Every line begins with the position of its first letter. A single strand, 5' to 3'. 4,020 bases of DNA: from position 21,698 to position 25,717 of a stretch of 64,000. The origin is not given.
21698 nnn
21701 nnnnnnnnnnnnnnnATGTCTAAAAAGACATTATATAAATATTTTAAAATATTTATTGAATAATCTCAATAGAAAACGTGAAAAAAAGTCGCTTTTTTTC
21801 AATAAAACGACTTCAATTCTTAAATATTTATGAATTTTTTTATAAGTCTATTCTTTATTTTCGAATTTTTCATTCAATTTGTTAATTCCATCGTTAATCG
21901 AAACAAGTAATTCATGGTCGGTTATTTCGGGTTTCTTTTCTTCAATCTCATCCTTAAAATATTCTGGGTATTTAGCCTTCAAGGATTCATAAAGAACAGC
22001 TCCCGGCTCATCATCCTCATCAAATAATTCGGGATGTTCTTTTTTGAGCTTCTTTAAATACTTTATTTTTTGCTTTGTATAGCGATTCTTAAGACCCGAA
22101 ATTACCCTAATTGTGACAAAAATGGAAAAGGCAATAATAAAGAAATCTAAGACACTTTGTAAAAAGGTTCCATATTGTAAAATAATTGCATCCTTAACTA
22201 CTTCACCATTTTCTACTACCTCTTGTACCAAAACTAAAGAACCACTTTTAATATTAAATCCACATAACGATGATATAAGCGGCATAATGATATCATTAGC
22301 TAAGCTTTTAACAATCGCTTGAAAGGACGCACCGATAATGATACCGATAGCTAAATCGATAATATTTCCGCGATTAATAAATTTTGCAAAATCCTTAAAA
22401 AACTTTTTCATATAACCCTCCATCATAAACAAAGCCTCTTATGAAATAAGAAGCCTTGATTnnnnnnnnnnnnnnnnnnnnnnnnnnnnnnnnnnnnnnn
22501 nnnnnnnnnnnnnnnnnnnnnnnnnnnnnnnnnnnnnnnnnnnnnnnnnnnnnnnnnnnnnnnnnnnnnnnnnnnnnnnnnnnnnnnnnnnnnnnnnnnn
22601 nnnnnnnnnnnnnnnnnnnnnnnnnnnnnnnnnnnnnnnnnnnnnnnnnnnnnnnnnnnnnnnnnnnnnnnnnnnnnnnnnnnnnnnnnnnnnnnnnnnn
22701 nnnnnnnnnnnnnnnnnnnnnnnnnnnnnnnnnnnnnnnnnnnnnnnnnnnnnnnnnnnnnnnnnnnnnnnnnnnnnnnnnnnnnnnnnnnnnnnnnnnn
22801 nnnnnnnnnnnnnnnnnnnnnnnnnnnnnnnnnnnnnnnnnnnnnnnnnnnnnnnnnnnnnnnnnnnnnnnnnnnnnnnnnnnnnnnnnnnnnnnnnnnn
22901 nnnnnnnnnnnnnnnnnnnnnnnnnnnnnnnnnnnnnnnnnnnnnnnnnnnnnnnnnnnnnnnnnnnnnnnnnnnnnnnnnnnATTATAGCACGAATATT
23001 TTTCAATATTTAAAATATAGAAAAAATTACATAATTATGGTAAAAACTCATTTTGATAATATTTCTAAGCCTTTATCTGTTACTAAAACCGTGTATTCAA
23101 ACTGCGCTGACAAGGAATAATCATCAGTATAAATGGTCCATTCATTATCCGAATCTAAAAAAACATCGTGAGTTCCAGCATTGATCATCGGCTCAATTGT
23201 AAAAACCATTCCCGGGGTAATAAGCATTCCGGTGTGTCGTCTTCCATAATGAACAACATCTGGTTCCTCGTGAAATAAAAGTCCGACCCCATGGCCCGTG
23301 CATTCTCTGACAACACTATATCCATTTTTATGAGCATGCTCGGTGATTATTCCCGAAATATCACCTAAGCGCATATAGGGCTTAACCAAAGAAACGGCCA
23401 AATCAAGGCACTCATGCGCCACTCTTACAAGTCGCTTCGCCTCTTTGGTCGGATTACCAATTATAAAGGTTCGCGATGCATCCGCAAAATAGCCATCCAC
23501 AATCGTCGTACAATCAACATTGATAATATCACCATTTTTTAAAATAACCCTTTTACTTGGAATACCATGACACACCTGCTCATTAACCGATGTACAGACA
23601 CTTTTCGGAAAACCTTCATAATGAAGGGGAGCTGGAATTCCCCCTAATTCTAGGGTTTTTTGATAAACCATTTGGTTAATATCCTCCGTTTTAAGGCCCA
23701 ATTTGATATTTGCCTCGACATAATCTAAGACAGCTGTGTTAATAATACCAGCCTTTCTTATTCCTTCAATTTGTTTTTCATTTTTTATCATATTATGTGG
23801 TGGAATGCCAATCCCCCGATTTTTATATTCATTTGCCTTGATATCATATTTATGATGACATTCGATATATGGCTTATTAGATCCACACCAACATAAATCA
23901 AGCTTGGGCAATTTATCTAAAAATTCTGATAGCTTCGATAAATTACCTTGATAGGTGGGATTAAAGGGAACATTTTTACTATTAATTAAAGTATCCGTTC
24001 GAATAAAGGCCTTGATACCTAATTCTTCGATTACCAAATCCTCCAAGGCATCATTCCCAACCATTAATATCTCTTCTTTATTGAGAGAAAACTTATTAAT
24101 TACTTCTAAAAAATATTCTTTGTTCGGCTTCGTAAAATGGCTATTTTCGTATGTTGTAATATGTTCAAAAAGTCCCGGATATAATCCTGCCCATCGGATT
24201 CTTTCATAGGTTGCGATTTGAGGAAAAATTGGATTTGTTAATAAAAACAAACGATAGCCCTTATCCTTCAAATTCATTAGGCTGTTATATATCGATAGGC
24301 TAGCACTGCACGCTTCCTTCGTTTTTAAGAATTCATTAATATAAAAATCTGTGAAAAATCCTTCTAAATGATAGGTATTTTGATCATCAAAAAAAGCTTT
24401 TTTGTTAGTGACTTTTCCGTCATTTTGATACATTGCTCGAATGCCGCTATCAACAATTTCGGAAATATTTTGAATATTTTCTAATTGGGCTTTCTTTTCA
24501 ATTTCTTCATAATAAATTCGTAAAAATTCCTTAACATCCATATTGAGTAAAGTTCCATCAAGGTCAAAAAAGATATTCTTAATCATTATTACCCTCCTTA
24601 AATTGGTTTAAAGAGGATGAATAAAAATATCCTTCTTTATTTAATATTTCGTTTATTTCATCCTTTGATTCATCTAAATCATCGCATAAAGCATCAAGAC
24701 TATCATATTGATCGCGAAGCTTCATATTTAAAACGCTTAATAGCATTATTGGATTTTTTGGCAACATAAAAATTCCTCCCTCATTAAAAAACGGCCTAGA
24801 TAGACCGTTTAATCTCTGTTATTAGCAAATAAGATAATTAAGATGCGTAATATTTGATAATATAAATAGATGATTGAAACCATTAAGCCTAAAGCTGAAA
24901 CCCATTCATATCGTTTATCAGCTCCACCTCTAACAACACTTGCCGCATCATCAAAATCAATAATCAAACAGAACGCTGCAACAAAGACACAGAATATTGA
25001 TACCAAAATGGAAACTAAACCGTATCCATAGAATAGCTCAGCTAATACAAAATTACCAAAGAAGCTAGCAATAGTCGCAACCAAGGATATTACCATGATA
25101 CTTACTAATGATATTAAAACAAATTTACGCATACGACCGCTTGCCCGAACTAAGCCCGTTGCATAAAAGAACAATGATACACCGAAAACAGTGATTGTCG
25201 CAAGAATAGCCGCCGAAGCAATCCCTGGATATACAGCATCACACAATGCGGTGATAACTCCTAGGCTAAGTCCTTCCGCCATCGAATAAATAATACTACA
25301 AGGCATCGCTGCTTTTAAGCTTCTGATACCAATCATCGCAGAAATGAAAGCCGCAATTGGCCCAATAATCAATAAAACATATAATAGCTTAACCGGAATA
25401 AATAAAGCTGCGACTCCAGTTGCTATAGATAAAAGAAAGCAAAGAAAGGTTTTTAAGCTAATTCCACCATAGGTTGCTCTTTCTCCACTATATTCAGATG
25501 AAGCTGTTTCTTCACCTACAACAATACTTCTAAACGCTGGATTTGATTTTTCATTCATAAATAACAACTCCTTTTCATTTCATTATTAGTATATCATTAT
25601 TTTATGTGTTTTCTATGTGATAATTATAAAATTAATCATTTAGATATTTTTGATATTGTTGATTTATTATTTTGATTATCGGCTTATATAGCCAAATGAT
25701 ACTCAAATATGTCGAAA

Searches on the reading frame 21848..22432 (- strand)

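Call 84: search_protein_families(library=pfam, max_evalue=1e-8, proteins=[window:21848-22432:-])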
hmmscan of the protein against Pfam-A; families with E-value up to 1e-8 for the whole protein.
window:21848-22432:- (194 aa): 1 family
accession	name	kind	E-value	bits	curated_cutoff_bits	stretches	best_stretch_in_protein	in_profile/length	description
PF01741.23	MscL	-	1.1e-30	106.9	27.4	1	11-122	1-100/123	Large-conductance mechanosensitive channel, MscL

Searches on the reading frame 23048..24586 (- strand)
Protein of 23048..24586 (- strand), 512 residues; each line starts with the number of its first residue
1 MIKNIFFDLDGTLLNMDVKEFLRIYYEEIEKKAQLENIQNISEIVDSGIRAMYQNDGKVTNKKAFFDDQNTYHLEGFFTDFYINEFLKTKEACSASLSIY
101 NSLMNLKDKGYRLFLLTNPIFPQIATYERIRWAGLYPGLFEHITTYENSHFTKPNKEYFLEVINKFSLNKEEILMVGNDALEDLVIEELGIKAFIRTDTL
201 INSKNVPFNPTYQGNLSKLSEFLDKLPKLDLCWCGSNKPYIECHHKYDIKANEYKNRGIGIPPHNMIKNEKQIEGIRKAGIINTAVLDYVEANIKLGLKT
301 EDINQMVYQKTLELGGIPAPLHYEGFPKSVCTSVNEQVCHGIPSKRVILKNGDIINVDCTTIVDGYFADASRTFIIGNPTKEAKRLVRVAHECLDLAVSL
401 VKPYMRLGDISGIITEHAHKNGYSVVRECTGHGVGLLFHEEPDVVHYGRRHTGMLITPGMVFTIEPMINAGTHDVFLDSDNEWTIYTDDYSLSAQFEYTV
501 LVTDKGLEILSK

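Call 84: search_protein_families(library=pfam, max_evalue=1e-8, proteins=[window:23048-24586:-])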
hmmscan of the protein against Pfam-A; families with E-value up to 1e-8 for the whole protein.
window:23048-24586:- (512 aa): 3 families
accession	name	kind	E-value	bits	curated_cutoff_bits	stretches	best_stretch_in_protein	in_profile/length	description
PF00557.29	Peptidase_M24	-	2.9e-52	177.9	23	1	274-504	1-208/208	Metallopeptidase family M24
PF00702.32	Hydrolase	-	2.1e-13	51.5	26.4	1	2-178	1-179/191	haloacid dehalogenase-like hydrolase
PF13419.12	HAD_2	-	2.3e-11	44.6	23.8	1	5-178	1-160/178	Haloacid dehalogenase-like hydrolase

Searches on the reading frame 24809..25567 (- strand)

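Call 85: search_protein_families(library=pfam, max_evalue=1e-8, proteins=[window:24809-25567:-])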
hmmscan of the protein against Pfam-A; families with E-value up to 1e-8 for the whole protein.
window:24809-25567:- (252 aa): 2 families
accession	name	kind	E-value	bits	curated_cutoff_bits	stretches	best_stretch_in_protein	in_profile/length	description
PF12811.12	BaxI_1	-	1.1e-50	172.9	26.2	1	20-246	10-231/233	Bax inhibitor 1 like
PF01027.25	Bax1-I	-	8.7e-10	39.2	34.1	1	40-243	7-207/207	Inhibitor of apoptosis-promoting Bax1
